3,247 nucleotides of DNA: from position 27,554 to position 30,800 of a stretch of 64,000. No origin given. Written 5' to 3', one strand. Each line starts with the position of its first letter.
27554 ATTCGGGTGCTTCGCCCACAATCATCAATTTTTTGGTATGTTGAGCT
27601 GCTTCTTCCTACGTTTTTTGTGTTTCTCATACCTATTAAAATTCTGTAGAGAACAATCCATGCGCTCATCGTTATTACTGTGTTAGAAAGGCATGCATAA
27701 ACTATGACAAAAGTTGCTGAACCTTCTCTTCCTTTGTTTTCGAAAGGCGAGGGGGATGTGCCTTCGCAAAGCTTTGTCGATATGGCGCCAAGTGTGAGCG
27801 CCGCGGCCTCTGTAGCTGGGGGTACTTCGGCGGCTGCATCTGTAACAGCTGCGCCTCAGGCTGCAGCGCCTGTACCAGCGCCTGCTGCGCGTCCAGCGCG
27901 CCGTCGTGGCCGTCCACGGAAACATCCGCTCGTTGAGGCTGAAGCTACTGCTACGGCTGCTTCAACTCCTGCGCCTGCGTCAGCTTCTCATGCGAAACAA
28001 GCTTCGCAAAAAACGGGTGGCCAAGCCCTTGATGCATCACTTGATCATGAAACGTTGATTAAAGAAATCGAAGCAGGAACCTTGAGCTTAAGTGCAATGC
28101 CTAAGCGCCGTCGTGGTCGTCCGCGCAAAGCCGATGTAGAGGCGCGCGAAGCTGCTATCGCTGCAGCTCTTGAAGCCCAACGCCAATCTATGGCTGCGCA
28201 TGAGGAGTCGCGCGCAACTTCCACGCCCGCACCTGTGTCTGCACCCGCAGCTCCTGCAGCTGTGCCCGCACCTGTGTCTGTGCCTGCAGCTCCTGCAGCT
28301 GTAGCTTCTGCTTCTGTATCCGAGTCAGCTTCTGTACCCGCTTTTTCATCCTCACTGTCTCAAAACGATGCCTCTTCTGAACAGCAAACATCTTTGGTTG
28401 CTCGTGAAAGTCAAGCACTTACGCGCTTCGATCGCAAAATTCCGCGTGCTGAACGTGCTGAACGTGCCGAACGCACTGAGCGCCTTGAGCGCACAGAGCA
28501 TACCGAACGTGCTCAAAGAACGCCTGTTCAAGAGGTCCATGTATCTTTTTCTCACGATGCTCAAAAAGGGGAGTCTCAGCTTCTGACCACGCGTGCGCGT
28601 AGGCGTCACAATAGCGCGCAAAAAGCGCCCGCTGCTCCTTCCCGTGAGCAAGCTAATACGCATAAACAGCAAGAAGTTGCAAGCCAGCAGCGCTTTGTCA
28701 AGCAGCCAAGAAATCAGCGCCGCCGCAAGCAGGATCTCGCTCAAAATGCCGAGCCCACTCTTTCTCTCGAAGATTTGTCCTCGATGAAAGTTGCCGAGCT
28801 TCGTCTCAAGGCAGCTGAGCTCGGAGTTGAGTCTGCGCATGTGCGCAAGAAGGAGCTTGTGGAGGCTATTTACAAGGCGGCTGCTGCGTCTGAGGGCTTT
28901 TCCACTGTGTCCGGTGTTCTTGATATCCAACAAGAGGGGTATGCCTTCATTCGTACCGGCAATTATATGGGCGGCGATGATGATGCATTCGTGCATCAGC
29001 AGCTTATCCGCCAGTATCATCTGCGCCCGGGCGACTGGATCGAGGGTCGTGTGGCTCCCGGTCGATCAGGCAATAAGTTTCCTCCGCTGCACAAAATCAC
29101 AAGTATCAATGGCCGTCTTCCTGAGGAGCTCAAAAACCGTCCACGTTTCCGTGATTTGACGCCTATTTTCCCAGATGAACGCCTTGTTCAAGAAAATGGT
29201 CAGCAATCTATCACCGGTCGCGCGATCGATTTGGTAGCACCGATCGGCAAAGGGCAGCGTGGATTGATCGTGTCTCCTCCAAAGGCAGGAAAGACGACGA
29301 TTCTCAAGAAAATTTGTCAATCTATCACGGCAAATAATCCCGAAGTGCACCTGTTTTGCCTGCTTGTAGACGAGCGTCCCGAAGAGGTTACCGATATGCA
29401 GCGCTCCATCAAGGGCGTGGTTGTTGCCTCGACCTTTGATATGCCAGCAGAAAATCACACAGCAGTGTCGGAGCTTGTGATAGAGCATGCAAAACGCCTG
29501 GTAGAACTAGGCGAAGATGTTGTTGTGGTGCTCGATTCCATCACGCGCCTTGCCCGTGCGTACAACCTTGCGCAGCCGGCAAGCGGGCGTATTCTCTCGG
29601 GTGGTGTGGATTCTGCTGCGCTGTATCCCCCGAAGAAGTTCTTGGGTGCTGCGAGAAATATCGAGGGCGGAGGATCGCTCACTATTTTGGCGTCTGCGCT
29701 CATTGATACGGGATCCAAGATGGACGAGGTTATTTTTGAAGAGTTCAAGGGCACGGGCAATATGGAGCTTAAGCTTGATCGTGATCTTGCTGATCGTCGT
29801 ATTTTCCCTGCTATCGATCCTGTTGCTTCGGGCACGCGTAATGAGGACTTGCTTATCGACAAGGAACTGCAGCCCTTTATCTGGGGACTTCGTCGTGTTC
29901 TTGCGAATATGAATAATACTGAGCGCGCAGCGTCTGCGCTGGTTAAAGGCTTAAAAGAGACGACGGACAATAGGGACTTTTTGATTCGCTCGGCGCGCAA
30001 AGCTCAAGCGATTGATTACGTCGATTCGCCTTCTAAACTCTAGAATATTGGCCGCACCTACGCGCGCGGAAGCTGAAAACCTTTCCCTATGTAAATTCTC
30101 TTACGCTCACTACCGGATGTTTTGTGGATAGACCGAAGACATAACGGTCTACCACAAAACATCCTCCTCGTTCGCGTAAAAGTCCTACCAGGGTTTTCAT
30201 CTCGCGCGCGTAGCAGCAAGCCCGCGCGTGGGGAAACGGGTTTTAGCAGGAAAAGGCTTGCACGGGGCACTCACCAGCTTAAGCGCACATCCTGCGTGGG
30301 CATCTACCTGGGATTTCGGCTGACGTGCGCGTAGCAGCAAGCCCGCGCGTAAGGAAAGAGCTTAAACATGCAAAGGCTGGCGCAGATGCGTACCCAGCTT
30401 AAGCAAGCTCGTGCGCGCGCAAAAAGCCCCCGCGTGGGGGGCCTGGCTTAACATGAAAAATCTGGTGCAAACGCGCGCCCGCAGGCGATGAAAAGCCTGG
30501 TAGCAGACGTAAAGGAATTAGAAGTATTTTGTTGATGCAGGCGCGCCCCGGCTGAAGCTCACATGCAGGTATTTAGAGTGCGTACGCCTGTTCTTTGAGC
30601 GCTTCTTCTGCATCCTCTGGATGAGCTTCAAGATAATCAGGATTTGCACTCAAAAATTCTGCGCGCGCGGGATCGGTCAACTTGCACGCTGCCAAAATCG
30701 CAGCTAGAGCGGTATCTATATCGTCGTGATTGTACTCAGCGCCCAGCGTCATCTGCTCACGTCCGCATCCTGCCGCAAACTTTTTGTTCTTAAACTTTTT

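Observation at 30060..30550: Structured repeat family: perfect 21-bp-stem hairpin with conserved flanks (copies at 30115 and 63675) plus a complex repeat block downstream of rho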

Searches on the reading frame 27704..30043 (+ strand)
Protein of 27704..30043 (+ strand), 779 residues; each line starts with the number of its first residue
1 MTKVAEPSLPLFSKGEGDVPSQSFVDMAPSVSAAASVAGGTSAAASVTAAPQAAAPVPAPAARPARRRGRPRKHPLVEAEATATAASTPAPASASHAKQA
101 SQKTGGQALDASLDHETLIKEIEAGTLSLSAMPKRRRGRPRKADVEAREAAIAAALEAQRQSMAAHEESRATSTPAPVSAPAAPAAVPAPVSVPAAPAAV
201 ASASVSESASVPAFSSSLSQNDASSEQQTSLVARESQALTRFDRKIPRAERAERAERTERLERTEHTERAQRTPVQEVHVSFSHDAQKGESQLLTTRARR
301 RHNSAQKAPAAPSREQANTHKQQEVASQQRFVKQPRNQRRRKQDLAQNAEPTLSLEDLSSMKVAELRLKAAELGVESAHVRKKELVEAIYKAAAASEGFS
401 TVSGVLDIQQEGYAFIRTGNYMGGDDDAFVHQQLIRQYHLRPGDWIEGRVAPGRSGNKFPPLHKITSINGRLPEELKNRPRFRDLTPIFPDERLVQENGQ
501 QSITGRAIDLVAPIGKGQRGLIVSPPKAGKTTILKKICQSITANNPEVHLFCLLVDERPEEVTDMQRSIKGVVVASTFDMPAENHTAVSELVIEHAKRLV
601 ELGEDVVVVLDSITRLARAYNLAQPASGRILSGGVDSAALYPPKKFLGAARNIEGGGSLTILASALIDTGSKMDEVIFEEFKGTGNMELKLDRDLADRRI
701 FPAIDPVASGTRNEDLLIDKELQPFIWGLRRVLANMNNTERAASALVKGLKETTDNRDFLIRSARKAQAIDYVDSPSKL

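Call 22: find_related_loci(query=window:27704-30043:+, collection=genome_contigs, flank=3000)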
Query window:27704-30043:+ (779 aa) in genome_contigs; peptide patterns used: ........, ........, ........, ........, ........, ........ (x = any residue, [..] = any of these).
600 stretches matched a pattern (row limit reached: there are more); 600 encode a relative of the query (tblastn E <= 1e-3); the best 80 are kept; 80 distinct loci.
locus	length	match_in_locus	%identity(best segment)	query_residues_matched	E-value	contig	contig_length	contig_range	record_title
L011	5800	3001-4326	72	329-767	0e+0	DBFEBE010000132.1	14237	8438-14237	MAG TPA_asm: Collinsella sp. isolate MAG6748 k141_91042, whole genome shotgun sequence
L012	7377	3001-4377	69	312-766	0e+0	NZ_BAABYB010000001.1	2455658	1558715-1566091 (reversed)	Collinsella sp. i06-0019-1H4 sequence1, whole genome shotgun sequence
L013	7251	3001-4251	73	350-766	0e+0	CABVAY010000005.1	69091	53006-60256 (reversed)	MAG TPA_asm: uncultured Collinsella sp. isolate MGYG-HGUT-04553 genome assembly, contig: GUT_GENOME282877_5, whole genom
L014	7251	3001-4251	73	350-766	0e+0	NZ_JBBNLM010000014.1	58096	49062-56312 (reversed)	Collinsella sp. CLA-ER-H10 CLAERH10_contig_14_length_58177, whole genome shotgun sequence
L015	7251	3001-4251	73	350-766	0e+0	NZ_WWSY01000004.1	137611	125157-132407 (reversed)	Collinsella aerofaciens strain BIOML-A13 scaffold4_size137611, whole genome shotgun sequence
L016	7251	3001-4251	73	350-766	0e+0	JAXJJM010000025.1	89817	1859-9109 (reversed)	MAG: Collinsella sp. isolate DOME_MAG_13394 13394_W0141_k141_14657, whole genome shotgun sequence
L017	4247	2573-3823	73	350-766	0e+0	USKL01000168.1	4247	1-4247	uncultured Collinsella sp. isolate UMGS1800 genome assembly, contig: NODE_3758_length_4247_cov_2.158158, whole genome sh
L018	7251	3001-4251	73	350-766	0e+0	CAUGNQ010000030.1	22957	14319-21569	MAG TPA_asm: uncultured Collinsella sp. isolate SRR16280004_bin.4_MetaWRAP_v1.3_MAG genome assembly, contig: ERZ19289358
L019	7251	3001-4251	73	350-766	0e+0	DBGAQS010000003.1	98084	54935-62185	MAG TPA_asm: Collinsella sp. isolate MAG10591 contig3, whole genome shotgun sequence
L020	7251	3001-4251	73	350-766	0e+0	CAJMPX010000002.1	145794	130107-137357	TPA_asm: uncultured bacterium isolate ERR1600585-bin.34 genome assembly, contig: NODE_102_length_145794_cov_150.567940,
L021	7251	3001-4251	73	350-766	0e+0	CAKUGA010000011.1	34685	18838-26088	MAG: uncultured Collinsella sp. isolate REFINED_METABAT215_TOP10_CONTIGS_1500_ASSEMBLY_K77_MERGED__Hadza_MoBio_hadza-E-H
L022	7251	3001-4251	73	350-766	0e+0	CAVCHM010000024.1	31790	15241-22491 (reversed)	bacterium isolate H07623-L1_cleanbin_000002 genome assembly, contig: Spades_H07623-L1_contig_210, whole genome shotgun s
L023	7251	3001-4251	73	350-766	0e+0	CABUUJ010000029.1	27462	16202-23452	MAG TPA_asm: uncultured Collinsella sp. isolate MGYG-HGUT-04386 genome assembly, contig: GUT_GENOME271118_29, whole geno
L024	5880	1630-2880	73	350-766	0e+0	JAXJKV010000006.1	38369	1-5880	MAG: Collinsella sp. isolate DOME_MAG_13859 13859_W0219_k141_9091, whole genome shotgun sequence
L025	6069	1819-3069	73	350-766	0e+0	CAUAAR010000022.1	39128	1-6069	MAG TPA_asm: uncultured Collinsella sp. isolate ERR9578255_bin.11_MetaWRAP_v1.3_MAG genome assembly, contig: ERZ18533939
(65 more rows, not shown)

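Call 57: search_protein_families(library=pfam, proteins=[window:27704-30043:+], max_evalue=0.001)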
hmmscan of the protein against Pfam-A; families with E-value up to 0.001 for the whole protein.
window:27704-30043:+ (779 aa): 3 families
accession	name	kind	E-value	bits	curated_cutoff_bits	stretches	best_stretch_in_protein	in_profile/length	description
PF00006.31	ATP-synt_ab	-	2e-24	86.8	29.5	1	506-709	3-211/213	ATP synthase alpha/beta family, nucleotide-binding domain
PF07497.18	Rho_RNA_bind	-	2.4e-23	82.2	27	1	402-474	1-73/73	Rho termination factor, RNA-binding domain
PF07498.18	Rho_N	-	2.1e-07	31.2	24.9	1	357-398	1-43/43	Rho termination factor, N-terminal domain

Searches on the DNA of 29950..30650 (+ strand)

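Call 11: search_rna_families(source=window, start=29950, end=30650, threshold=evalue, max_evalue=10)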
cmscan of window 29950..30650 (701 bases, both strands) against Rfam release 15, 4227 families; matches with E-value up to 10: 2.
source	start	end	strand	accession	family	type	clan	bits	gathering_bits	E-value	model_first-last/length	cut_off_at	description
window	30115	30164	-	RF00641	mir-154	Gene; miRNA;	CL00149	15.8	52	6.8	1-82/82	no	mir-154 microRNA precursor family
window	30423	30446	+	RF00502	TCV_Pr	Cis-reg;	-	15.1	40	5.9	1-34/34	no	Turnip crinkle virus (TCV) core promoter hairpin (Pr)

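Call 58: build_rna_model(alignment_id=A4, structure=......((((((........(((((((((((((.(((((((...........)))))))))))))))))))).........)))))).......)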
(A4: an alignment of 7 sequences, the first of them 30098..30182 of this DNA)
Model R1 built from alignment A4 (7 sequences, 94 columns); structure: as given.
model positions 85; base pairs 26; branch points 0; effective number of sequences 1.52; information 0.668 bits per position. Calibrated on 0.2 Mb of random sequence (short: E-values are rough).
structure used (alignment columns):
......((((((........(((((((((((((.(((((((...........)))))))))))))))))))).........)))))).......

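Call 60: search_with_rna_model(model_id=R1, sources=[window, L001, L002, L003, L004, L005, L006, L007, L008, L009, L010, L011, L012, L013, L014, L015, L016, L017, L018, L019, L020, L021, L022, L023, L024, L025, L026, L027, L028, L029, L030, L031, L032, L033, L034, L035, L036, L037, L038, L039, L040, L041, L042, L043, L044, L045, L046, L047, L048, L049, L050, L051, L052, L053, L054, L055, L056, L057, L058, L059, L060, L061, L062, L063, L064, L065, L066, L067, L068, L069, L070, L071, L072, L073, L074, L075, L076, L077, L078, L079, L080, L081, L082, L083, L084, L085, L086, L087, L088, L089, L090, L136, L137, L138, L139, L140, L141, L142], max_evalue=1)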
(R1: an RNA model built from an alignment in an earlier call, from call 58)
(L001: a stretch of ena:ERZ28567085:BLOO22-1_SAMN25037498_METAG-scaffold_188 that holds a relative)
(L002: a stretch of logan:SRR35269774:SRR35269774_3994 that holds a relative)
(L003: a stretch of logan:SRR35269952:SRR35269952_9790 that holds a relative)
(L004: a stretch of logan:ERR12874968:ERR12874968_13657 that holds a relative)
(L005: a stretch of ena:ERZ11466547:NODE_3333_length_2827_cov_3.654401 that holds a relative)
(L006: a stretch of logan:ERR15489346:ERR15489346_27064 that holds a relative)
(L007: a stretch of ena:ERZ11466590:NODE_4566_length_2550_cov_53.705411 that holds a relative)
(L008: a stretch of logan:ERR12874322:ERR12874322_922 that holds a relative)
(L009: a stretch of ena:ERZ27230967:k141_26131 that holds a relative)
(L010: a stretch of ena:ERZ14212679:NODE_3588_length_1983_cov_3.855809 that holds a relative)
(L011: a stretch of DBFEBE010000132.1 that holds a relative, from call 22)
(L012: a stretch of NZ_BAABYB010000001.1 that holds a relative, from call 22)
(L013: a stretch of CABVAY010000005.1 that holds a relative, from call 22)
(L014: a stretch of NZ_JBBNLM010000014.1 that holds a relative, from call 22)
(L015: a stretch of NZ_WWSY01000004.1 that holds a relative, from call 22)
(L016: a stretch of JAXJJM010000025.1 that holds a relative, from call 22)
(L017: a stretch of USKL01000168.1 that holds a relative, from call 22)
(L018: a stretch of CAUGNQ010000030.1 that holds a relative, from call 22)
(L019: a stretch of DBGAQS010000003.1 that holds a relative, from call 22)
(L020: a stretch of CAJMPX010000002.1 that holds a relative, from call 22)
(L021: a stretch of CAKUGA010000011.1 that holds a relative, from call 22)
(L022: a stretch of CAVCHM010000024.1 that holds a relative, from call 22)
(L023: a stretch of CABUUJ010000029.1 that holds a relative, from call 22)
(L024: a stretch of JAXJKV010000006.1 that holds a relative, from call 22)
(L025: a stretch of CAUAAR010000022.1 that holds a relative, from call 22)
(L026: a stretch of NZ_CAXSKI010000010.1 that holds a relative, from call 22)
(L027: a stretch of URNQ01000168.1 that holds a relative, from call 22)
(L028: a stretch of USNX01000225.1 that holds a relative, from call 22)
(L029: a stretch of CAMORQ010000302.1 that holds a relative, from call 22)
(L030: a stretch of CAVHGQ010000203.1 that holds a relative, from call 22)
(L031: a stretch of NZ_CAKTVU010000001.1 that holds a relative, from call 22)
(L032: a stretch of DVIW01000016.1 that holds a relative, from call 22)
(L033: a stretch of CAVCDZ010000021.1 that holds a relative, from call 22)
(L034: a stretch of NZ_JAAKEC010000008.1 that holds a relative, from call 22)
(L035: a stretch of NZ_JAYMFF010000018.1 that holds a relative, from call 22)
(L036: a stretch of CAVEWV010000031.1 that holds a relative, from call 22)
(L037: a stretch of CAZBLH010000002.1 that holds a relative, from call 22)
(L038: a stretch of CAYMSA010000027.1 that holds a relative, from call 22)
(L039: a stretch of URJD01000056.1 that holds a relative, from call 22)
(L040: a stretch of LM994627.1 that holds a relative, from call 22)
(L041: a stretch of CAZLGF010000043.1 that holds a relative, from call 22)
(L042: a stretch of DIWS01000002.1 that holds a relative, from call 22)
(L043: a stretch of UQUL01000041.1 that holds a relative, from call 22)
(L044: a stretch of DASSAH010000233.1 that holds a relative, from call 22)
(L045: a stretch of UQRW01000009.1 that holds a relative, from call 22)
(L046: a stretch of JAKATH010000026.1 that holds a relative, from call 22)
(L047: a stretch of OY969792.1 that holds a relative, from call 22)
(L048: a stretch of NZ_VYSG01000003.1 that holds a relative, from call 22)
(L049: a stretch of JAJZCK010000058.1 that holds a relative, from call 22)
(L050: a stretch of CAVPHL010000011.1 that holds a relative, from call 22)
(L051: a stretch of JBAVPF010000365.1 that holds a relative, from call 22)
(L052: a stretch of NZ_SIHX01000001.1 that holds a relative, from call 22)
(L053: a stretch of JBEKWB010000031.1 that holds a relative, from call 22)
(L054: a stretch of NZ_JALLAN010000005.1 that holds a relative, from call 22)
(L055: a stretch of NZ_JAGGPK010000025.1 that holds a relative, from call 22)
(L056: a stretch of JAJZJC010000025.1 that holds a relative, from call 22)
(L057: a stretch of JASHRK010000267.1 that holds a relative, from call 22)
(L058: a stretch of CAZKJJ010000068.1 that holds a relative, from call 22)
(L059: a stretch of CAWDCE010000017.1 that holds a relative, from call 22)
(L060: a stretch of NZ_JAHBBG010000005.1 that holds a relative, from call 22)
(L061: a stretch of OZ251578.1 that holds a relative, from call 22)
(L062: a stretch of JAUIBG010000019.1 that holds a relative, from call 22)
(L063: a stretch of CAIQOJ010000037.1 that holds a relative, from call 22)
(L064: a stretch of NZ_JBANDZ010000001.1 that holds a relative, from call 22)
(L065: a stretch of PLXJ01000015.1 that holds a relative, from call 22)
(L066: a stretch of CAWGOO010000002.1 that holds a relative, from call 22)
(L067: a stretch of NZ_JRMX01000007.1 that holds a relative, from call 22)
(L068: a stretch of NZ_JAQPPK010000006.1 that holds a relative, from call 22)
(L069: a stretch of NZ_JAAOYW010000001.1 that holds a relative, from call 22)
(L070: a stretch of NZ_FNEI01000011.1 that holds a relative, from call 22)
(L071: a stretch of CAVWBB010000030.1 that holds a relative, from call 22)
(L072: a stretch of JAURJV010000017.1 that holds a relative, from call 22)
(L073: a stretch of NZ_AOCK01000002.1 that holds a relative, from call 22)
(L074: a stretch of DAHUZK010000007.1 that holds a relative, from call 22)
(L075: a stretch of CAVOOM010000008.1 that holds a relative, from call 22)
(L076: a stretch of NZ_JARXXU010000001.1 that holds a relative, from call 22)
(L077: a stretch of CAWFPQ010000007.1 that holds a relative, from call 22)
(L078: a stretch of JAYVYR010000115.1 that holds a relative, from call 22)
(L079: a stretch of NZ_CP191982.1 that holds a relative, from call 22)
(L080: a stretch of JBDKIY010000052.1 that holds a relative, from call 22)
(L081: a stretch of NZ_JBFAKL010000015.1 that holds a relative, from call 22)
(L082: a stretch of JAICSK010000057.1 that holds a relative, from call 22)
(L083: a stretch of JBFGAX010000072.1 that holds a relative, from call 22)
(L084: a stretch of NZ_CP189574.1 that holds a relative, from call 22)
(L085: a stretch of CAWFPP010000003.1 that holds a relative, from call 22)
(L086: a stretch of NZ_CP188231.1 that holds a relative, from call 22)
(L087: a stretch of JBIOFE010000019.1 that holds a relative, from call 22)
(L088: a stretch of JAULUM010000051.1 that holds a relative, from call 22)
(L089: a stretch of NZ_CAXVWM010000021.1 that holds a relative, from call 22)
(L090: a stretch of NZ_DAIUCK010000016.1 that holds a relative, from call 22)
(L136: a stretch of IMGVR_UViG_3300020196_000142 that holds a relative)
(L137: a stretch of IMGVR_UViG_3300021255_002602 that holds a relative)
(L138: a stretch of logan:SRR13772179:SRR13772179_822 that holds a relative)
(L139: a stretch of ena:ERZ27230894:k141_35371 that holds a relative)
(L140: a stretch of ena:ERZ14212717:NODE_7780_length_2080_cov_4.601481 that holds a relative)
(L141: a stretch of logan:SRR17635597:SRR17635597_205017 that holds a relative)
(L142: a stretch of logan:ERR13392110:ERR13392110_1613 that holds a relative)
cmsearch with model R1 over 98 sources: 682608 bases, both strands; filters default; matches with E-value up to 1: 15.
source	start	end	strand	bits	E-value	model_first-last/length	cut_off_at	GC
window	30098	30182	+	104.7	2.6e-30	1-85/85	no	0.47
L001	10973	11057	-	104.4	3.2e-30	1-85/85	no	0.48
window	63658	63742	+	97.7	5.2e-28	1-85/85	no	0.51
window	52578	52661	-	75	1.3e-20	1-85/85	no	0.62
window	30098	30182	-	36.2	6.4e-08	1-85/85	no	0.47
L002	5471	5515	-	32.7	8.8e-07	41-85/85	5'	0.64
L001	10973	11057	+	32.5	1e-06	1-85/85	no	0.48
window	63658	63740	-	28.1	2.7e-05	1-85/85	no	0.51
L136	8236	8309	-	23.5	0.00087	1-85/85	no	0.34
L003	5479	5507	-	22.4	0.0019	57-85/85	5'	0.48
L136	8254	8296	+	19.7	0.015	18-68/85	no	0.35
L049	748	831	+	14.5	0.78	1-85/85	no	0.71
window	52596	52647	+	14.3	0.88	18-67/85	no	0.58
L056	1400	1439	+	14.2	0.94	1-85/85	no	0.7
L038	3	38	-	14.2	0.97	1-85/85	no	0.69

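Call 61: search_dna_similar(query=window:30058-30510:+, collection=plasmids, mode=distant, max_evalue=0.001, max_rows=10)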
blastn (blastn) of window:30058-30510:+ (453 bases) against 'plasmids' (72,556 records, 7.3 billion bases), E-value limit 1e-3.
No match.
